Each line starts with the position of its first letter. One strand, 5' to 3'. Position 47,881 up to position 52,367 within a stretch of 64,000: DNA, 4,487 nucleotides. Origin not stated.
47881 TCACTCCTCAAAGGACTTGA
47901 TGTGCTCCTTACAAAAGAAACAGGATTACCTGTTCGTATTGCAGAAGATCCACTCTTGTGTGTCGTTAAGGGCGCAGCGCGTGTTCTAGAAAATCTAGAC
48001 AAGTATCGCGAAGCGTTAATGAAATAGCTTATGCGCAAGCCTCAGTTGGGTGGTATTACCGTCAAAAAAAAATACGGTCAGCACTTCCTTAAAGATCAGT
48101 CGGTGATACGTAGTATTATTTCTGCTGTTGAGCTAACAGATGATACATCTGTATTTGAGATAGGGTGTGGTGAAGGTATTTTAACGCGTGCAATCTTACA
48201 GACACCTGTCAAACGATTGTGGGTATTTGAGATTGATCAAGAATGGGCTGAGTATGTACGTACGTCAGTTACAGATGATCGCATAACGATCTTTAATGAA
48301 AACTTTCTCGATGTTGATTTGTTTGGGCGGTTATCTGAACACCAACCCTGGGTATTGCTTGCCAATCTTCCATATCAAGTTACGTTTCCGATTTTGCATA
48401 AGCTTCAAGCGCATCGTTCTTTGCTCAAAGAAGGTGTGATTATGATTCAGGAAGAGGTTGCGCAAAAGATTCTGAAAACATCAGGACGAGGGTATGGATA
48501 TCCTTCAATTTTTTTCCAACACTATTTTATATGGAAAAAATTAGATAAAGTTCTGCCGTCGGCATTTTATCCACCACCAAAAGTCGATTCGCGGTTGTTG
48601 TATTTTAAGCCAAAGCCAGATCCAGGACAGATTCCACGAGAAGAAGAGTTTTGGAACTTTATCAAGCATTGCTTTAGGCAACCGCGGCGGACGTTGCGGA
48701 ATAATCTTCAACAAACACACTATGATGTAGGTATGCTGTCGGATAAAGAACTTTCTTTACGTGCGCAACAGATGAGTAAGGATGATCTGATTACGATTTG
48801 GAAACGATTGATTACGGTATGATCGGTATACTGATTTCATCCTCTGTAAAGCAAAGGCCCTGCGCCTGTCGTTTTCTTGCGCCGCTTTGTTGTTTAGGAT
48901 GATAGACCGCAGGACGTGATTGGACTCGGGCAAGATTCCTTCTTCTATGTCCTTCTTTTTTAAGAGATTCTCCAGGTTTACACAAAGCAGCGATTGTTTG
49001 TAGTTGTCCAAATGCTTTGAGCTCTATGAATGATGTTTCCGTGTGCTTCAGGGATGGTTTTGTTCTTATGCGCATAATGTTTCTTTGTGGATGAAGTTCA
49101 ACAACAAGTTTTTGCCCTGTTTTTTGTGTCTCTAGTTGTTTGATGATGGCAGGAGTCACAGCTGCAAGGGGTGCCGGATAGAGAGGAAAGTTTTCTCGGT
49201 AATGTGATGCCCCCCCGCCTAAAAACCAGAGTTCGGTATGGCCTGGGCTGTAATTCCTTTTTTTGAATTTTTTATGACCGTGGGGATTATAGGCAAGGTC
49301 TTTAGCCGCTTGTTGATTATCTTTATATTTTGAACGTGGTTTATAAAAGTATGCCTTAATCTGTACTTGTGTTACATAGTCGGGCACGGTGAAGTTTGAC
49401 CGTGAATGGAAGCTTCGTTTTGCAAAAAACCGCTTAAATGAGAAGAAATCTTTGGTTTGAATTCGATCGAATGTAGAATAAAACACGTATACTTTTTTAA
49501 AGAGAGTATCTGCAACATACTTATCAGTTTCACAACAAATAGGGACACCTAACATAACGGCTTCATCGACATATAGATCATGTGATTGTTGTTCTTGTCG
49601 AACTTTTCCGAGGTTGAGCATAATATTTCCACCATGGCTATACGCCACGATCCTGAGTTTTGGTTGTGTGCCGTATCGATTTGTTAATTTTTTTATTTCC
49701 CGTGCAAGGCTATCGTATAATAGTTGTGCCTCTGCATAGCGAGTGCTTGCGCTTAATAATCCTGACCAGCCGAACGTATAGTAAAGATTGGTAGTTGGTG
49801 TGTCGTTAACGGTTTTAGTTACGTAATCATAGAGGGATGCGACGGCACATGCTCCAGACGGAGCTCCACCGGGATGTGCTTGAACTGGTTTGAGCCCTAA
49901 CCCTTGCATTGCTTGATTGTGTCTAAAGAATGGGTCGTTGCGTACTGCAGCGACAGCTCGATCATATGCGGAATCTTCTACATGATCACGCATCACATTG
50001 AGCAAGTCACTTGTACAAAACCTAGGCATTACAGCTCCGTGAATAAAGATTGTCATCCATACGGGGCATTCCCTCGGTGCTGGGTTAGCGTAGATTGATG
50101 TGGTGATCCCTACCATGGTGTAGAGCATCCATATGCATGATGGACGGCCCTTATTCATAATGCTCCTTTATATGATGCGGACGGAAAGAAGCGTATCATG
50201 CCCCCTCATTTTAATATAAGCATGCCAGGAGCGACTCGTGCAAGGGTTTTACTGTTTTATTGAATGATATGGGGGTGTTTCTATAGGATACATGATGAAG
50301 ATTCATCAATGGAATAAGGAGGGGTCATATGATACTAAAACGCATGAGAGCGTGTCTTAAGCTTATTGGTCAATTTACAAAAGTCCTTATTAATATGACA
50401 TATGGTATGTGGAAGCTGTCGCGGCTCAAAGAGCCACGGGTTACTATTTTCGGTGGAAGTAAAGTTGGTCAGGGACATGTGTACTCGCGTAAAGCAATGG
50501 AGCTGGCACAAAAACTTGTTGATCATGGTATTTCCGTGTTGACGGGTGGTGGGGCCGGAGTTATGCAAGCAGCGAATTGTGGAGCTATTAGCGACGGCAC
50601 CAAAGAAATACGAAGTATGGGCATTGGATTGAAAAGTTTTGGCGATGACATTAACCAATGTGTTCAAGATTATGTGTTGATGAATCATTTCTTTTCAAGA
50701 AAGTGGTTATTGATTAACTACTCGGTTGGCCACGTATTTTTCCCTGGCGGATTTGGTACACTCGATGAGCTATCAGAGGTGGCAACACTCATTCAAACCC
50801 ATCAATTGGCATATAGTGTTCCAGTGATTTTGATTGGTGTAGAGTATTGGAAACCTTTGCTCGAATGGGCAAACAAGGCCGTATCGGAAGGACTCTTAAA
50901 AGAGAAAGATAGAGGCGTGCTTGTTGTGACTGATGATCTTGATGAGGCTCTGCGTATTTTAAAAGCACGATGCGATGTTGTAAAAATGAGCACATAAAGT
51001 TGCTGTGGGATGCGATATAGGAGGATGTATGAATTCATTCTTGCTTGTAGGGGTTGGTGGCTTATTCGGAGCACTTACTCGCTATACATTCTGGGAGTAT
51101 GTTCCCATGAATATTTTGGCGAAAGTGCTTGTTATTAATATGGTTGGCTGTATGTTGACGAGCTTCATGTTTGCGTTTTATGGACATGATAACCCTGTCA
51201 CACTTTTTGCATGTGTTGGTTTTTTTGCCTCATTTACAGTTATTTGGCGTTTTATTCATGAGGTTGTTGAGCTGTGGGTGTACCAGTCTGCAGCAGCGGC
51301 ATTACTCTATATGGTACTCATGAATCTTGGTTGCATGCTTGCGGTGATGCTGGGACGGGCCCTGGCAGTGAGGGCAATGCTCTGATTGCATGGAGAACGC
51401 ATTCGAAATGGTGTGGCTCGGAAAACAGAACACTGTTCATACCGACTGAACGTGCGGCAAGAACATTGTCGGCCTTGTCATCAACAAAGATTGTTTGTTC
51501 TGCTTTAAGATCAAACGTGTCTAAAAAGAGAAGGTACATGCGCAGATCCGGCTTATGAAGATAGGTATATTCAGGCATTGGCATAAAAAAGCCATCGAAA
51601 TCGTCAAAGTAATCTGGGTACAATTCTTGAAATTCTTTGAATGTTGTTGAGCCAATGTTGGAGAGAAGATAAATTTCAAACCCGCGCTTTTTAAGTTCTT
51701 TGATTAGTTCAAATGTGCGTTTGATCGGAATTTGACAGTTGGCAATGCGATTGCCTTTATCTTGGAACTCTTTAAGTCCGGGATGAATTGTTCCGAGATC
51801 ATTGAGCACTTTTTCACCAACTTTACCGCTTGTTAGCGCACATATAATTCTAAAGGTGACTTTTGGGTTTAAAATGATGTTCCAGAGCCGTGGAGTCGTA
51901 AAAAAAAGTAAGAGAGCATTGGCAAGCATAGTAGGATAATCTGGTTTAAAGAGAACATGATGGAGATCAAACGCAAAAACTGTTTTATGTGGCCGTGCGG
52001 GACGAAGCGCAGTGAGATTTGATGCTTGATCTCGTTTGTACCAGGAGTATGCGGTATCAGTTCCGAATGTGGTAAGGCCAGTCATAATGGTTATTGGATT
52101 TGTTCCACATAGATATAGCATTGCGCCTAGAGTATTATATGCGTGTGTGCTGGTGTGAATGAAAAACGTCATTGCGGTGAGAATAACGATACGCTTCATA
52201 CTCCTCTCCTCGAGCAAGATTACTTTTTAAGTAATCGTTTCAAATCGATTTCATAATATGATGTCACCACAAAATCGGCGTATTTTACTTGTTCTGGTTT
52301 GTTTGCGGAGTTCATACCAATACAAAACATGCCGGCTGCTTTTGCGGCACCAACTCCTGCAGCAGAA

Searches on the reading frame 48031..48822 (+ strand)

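Call 30: search_protein_families(library=pfam, proteins=[window:48031-48822:+], max_evalue=0.00001)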
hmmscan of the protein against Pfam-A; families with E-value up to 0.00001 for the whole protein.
window:48031-48822:+ (263 aa): 1 family
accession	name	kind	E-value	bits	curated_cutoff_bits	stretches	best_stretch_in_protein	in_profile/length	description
PF00398.26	RrnaAD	-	7.9e-47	160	24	1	11-229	4-226/263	Ribosomal RNA adenine dimethylase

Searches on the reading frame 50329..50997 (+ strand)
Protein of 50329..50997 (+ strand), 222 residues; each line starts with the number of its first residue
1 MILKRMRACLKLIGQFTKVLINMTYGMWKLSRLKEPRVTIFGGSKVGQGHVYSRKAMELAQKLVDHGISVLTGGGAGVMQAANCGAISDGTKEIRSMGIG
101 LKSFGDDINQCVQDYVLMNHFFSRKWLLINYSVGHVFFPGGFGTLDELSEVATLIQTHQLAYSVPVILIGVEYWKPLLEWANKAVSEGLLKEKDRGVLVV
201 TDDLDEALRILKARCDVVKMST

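Call 30: search_protein_families(library=pfam, proteins=[window:50329-50997:+], max_evalue=0.00001)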
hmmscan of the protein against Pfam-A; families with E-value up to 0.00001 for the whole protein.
window:50329-50997:+ (222 aa): 2 families
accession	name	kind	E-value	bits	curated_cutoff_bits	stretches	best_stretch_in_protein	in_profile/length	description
PF03641.19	Lysine_decarbox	-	1.4e-24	87.2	27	1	79-209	1-129/131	Possible lysine decarboxylase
PF18306.6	LDcluster4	-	5.6e-09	36.2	26.3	1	37-149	3-111/151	SLOG cluster4 family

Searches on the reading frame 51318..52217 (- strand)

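Call 30: search_protein_families(library=pfam, proteins=[window:51318-52217:-], max_evalue=0.00001)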
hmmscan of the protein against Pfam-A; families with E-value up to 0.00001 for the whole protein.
window:51318-52217:- (299 aa): 2 families
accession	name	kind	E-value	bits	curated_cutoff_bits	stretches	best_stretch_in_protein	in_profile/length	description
PF00702.32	Hydrolase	-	1.2e-09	39.3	26.4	1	164-259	99-191/191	haloacid dehalogenase-like hydrolase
PF13419.12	HAD_2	-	1.1e-07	32.6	23.8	1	162-264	78-177/178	Haloacid dehalogenase-like hydrolase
